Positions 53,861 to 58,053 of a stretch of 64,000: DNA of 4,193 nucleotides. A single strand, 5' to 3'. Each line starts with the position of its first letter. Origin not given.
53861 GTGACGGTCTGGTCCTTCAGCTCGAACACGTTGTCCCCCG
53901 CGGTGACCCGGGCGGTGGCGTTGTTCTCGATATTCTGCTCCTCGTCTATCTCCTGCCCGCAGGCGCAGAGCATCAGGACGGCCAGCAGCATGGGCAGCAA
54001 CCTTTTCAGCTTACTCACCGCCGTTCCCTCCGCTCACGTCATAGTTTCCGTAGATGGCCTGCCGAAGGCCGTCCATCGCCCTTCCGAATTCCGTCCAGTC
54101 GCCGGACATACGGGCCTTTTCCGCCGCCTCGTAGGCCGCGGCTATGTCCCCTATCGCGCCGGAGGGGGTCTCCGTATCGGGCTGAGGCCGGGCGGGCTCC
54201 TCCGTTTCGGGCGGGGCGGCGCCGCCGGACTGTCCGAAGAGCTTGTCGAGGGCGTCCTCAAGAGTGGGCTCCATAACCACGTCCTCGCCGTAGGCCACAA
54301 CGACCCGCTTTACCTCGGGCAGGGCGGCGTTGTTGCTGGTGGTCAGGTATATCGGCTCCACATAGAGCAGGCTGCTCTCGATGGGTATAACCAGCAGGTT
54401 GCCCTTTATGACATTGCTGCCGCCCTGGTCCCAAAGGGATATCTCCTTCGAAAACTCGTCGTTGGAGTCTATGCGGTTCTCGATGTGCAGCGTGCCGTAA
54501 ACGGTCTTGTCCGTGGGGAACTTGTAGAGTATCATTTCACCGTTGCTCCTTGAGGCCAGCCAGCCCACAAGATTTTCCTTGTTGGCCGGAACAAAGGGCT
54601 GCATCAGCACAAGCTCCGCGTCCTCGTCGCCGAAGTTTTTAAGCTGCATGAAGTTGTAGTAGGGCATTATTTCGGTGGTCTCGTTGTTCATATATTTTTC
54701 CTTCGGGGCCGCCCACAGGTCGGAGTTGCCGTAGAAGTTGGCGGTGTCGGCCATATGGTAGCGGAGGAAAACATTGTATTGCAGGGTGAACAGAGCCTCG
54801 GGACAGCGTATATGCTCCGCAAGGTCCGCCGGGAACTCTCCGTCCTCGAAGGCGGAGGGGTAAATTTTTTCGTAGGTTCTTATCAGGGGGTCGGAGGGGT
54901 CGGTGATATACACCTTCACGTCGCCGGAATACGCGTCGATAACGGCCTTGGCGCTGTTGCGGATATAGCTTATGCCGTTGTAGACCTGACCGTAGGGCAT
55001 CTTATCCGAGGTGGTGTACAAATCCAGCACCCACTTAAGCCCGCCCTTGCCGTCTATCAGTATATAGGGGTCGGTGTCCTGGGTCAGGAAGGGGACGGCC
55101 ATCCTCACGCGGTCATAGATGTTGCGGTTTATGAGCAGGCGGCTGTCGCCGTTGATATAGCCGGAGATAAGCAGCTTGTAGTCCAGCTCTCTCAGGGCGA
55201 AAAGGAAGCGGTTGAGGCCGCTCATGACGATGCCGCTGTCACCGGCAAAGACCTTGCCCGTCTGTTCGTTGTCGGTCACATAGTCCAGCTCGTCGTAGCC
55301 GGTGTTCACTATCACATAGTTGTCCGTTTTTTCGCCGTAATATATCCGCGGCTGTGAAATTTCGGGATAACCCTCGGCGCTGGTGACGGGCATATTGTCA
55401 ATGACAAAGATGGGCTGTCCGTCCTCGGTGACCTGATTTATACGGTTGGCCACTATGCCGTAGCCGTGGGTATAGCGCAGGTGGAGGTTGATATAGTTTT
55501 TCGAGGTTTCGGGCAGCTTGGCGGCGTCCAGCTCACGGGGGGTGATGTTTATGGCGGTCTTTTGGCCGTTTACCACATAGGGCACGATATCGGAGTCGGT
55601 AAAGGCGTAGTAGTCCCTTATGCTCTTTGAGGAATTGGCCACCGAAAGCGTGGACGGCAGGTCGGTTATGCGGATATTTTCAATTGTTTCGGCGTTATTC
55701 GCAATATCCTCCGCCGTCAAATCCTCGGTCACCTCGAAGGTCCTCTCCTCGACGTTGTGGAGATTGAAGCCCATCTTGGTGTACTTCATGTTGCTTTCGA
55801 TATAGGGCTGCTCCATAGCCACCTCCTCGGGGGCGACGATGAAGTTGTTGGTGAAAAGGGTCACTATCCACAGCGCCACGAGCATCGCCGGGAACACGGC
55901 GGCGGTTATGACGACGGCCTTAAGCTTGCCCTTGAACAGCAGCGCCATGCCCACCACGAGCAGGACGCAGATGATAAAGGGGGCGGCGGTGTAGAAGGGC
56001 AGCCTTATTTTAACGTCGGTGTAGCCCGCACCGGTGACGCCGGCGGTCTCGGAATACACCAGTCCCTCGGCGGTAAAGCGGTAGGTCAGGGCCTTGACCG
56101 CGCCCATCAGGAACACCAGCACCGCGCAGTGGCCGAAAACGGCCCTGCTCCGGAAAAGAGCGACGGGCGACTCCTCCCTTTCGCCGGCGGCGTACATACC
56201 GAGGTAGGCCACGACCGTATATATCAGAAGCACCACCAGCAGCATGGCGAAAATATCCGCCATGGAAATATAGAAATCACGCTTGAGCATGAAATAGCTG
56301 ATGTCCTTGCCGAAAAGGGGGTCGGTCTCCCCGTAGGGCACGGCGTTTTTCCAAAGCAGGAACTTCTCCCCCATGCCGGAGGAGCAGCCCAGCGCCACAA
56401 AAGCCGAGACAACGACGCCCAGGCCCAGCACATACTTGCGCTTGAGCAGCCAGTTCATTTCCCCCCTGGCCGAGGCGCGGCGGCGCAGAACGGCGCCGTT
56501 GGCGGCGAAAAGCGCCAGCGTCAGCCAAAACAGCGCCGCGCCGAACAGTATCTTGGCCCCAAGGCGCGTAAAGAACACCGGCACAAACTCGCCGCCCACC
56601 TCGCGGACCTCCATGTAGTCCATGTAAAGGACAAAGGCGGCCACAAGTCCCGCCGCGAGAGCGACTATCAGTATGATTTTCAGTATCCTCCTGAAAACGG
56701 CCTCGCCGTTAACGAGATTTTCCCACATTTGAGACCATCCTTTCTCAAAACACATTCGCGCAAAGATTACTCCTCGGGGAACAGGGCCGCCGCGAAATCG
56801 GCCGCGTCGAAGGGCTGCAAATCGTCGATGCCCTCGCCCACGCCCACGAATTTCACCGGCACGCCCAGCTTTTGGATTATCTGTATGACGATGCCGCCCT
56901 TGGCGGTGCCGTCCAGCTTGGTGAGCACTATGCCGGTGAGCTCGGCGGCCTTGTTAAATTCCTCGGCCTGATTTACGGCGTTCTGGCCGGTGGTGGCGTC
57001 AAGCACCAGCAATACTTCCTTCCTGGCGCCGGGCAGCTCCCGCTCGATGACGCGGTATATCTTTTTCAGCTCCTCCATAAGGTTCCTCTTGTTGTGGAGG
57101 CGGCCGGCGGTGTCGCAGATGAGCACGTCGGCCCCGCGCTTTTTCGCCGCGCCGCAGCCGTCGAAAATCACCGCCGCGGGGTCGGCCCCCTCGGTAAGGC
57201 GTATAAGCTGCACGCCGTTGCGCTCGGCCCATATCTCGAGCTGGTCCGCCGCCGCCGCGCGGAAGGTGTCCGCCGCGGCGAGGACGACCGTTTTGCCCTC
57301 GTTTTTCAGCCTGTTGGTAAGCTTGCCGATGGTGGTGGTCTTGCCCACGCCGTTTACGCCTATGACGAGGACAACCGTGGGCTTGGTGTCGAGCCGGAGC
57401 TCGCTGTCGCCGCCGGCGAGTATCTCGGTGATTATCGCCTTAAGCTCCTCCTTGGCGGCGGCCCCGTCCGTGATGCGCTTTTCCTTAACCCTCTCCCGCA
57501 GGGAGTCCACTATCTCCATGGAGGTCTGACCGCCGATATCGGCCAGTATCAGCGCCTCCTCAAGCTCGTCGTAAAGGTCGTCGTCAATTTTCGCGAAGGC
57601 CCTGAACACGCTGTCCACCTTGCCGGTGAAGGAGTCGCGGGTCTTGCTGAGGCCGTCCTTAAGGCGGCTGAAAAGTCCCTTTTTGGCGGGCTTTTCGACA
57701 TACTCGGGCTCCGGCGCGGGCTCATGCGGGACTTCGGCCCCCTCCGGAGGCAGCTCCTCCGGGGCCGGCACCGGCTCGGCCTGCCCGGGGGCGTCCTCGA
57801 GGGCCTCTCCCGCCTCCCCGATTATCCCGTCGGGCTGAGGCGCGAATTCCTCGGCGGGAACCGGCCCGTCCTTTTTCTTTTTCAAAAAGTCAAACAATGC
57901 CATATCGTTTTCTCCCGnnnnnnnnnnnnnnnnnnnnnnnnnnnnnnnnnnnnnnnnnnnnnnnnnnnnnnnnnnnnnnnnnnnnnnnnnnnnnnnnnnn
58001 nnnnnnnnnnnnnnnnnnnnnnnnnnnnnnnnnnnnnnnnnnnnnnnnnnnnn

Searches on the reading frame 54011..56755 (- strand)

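Call 54: search_protein_families(library=pfam, proteins=[window:54011-56755:-])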
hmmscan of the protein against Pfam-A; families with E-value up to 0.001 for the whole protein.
window:54011-56755:- (914 aa): 1 family
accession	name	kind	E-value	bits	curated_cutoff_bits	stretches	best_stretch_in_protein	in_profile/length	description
PF03699.18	UPF0182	-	3.6e-207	690.5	27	1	27-775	5-770/770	Uncharacterised protein family (UPF0182)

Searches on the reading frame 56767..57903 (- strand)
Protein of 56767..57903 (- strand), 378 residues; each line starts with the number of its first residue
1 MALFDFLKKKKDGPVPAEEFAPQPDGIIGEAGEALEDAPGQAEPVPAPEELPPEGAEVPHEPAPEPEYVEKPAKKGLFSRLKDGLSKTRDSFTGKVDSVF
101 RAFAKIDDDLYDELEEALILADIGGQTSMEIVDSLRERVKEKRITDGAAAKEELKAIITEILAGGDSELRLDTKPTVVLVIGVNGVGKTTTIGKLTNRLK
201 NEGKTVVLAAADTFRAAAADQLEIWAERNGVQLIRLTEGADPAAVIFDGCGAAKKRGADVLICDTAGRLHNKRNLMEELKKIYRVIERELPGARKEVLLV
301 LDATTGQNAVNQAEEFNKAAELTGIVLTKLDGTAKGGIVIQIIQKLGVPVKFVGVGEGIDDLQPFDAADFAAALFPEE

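Call 54: search_protein_families(library=pfam, proteins=[window:56767-57903:-])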
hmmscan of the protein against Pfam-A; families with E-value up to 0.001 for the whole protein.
window:56767-57903:- (378 aa): 8 families
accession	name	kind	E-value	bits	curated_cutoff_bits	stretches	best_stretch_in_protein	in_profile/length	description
PF00448.28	SRP54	-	7.7e-77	257.8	22.7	1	175-375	1-195/196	SRP54-type protein, GTPase domain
PF02881.24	SRP54_N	-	2.4e-14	53.7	22.4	1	92-155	1-72/75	SRP54-type protein, helical bundle domain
PF13401.12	AAA_22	-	7.3e-07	30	27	1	175-287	5-111/130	AAA domain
PF13604.12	AAA_30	-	1.2e-06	28.8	27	1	176-272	19-103/191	AAA domain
PF13191.12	AAA_16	-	3.7e-05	24.7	32.6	1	174-240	23-85/167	AAA ATPase domain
PF01656.29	CbiA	-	9.7e-05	22.8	25.4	1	184-350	8-105/125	CobQ/CobB/MinD/ParA nucleotide binding domain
PF06414.18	Zeta_toxin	-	0.00036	20.5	22.3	1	172-236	13-75/199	Zeta toxin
PF20720.3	nSTAND3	-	0.00086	19.5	27.2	0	176-209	18-52/155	Novel STAND NTPase 3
